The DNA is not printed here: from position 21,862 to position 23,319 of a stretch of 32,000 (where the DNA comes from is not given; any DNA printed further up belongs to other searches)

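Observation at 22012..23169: Dockerin-bearing protein whose catalytic region carries lytic-transglycosylase-like motifs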

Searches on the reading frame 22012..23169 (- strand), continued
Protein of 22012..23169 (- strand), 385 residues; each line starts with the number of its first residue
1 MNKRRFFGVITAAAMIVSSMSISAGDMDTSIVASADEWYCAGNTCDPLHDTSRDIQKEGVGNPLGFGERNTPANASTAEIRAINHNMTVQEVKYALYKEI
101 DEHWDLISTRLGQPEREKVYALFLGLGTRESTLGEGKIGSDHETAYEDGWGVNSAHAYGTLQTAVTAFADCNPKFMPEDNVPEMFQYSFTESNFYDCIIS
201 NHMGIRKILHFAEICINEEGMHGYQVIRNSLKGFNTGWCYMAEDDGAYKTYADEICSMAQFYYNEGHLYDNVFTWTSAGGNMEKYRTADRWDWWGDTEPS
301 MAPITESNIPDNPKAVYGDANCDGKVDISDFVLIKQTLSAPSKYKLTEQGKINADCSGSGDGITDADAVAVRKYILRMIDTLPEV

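Call 34: fold_search(model_id=the predicted structure, library=pdb)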
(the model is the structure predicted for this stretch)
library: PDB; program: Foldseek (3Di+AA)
matches with E <= 10: 40; with E <= 0.001: 5
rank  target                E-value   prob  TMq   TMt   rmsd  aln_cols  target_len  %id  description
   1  6g1i_A                7.2e-11  1.00  0.39  0.68   6.4       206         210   41  GH124 cellulase from Ruminiclostridium thermocellum in complex with Mn and fructosylated cellopentaose (released 2018-08-15)
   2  6g1g_A                1.4e-10  1.00  0.41  0.71   6.4       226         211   40  GH124 cellulase from Ruminiclostridium thermocellum in complex with Mn and cellotriose (released 2018-08-15)
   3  2xqo_A                7.2e-10  1.00  0.39  0.68   6.4       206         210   42  CtCel124: a cellulase from Clostridium thermocellum (released 2011-03-02)
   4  5m2o_B                1.0e-04  1.00  0.17  0.84   1.1        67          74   55  R. flavefaciens' third ScaB cohesin in complex with a group 1 dockerin (released 2017-07-05)
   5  5m2s_B                2.0e-04  1.00  0.17  0.79   1.6        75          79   49  R. flavefaciens' third ScaB cohesin in complex with a group 1 dockerin (released 2017-07-05)
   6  5n5p_B                2.2e-03  1.00  0.16  0.68   3.8        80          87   38  Crystal structure of Ruminococcus flavefaciens' type III complex containing the fifth cohesin from scaffoldin B and th (released 2018-02-28)
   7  4uyq_B                9.6e-03  1.00  0.17  0.80   1.8        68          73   38  High resolution structure of the third cohesin ScaC in complex with the ScaB dockerin with a mutation in the C-termina (released 2015-04-15)
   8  4dh2_D                1.9e-02  1.00  0.17  0.85   2.1        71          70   34  Crystal structure of Coh-OlpC(Cthe_0452)-Doc435(Cthe_0435) complex: A novel type I Cohesin-Dockerin complex from Clost (released 2012-11-28)
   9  8x39_B                2.0e-02  1.00  0.16  0.43  14.5       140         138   18  Crystal structure of cellulosomal double-dockerin module of Clo1313_0689 from Clostridium thermocellum (released 2024-04-03)
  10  8x3a_MODEL_1_A        2.2e-02  1.00  0.17  0.41  15.5       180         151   15  Solution NMR structure of cellulosomal double-dockerin module of Clo1313_0689 from Clostridium thermocellum (released 2024-04-03)
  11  4fl4_A                2.4e-02  1.00  0.16  0.84   1.7        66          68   30  Scaffoldin conformation and dynamics revealed by a ternary complex from the Clostridium thermocellum cellulosome (released 2012-06-27)
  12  8x39_A                2.8e-02  1.00  0.16  0.42   1.9        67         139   30  Crystal structure of cellulosomal double-dockerin module of Clo1313_0689 from Clostridium thermocellum (released 2024-04-03)
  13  4dh2_B                2.8e-02  1.00  0.17  0.83   2.1        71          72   34  Crystal structure of Coh-OlpC(Cthe_0452)-Doc435(Cthe_0435) complex: A novel type I Cohesin-Dockerin complex from Clost (released 2012-11-28)
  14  5lxv_B                2.8e-02  1.00  0.15  0.79   2.5        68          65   28  Crystal structure of Ruminococcus flavefaciens scaffoldin C cohesin in complex with a dockerin from an uncharacterized (released 2016-10-19)
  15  4fl4_G                3.6e-02  1.00  0.16  0.86   1.4        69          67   35  Scaffoldin conformation and dynamics revealed by a ternary complex from the Clostridium thermocellum cellulosome (released 2012-06-27)
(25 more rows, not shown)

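Call 68: search_dna_similar(query=window:22012-23169:-, collection=plasmids, mode=protein, max_rows=15)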
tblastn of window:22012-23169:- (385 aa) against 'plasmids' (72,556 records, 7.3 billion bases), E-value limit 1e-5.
No match.

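Call 71: search_protein_families(library=pfam, proteins=[P0002, P0016, P0012, P0057], max_evalue=0.01)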
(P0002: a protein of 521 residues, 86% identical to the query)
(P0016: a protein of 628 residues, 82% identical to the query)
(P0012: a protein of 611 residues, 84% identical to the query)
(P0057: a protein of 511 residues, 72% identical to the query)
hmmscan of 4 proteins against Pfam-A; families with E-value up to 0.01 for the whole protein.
P0002 (521 aa): 2 families
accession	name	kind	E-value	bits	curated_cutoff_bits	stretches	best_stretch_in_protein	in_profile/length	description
PF21908.1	Cel124_C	-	1.3e-84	282.9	27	1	87-263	1-172/172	Cel124 C-terminal catalytic domain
PF00404.24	Dockerin_1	-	2.7e-05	24.7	22.9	1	453-509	2-55/57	Dockerin type I domain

P0016 (628 aa): 2 families
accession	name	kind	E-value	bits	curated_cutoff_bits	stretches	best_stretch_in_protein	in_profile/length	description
PF21908.1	Cel124_C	-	6.1e-85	284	27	1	89-265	1-172/172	Cel124 C-terminal catalytic domain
PF00404.24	Dockerin_1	-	0.00018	22.1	22.9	1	552-619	1-57/57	Dockerin type I domain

P0012 (611 aa): 2 families
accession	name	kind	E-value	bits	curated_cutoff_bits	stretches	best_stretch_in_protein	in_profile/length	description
PF21908.1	Cel124_C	-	2.3e-84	282.1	27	1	86-261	1-172/172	Cel124 C-terminal catalytic domain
PF00404.24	Dockerin_1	-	0.00016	22.2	22.9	1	533-600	1-57/57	Dockerin type I domain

P0057 (511 aa): 3 families
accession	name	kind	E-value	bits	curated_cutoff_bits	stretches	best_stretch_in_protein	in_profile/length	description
PF21908.1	Cel124_C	-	3.9e-82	274.9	27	1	86-262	1-172/172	Cel124 C-terminal catalytic domain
PF07523.18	Big_3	-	0.0088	16.7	21.2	0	338-363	2-27/68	Bacterial Ig-like domain (group 3)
PF00404.24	Dockerin_1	-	0.0095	16.6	22.9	0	439-503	1-55/57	Dockerin type I domain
